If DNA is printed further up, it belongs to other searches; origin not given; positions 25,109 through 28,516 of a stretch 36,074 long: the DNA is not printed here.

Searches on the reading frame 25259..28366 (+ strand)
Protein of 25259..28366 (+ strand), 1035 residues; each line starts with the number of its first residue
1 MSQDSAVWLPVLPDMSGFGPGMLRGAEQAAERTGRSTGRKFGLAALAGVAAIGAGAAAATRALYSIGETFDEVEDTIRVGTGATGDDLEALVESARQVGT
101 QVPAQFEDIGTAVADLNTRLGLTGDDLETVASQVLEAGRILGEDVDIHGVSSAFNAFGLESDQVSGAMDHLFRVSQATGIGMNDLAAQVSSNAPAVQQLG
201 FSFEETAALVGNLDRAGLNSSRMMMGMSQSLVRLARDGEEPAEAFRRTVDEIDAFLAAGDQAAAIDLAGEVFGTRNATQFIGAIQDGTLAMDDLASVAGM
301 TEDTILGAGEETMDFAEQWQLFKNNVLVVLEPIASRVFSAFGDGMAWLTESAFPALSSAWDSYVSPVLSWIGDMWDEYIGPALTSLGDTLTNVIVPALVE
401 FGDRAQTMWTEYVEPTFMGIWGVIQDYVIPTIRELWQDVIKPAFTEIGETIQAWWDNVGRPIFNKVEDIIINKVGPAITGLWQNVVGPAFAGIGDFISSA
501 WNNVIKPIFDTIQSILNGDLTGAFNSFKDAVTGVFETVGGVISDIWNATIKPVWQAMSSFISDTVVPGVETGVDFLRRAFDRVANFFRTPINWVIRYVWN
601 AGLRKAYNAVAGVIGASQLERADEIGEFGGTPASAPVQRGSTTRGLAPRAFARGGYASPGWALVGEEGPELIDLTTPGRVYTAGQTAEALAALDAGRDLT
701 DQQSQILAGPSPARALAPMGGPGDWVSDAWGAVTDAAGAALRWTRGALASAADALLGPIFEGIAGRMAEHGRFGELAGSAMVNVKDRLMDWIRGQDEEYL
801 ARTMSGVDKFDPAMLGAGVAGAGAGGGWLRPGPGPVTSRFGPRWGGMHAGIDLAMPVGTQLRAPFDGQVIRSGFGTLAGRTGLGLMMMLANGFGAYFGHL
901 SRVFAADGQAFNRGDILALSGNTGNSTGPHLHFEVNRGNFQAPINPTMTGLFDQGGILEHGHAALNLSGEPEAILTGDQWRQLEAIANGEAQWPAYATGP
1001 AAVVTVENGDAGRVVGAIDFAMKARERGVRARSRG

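Call 57: search_protein_families(library=phrogs, proteins=[window:25259-28366:+], max_evalue=0.00001)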
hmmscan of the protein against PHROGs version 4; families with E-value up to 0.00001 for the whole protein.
window:25259-28366:+ (1035 aa): 41 families (the best 25 are shown)
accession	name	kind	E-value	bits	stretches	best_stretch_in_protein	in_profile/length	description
phrog_8927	-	tail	3.1e-62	212.1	2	22-348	194-411/1619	tail length tape measure protein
phrog_991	-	tail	1.1e-57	196.7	1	34-808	266-926/1966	tail length tape measure protein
phrog_167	-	tail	4.2e-42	145.1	2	429-942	828-1291/1555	tail length tape measure protein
phrog_971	-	lysis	9.3e-39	134.9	1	407-983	587-1082/1338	endolysin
phrog_58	-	tail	7.7e-36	124.9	1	36-615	300-912/1544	tail length tape measure protein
phrog_6090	-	tail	1.8e-31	109.8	3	428-565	941-1083/1853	tail length tape measure protein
phrog_4197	-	tail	3.3e-28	99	1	360-661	889-1170/1783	tail length tape measure protein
phrog_1272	-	tail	4.8e-28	98.5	2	28-298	225-482/1606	tail length tape measure protein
phrog_7767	-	other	2.3e-24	87.2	1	836-943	6-115/194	metallo-endopeptidase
phrog_10030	-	tail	3.2e-24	85.4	1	820-984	1886-2053/2105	tail length tape measure protein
phrog_9228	-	tail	2.9e-21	76.5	1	25-346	166-496/1425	tail length tape measure protein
phrog_4070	-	tail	4.2e-21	75.8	2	773-952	575-724/989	tail length tape measure protein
phrog_28672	-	other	4.1e-18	66.2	1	814-935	254-373/397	metallo-endopeptidase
phrog_28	-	tail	1e-17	65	1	32-662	218-729/1228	tail length tape measure protein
phrog_5755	-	tail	8.2e-17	62.3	1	24-331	213-531/541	tail length tape measure protein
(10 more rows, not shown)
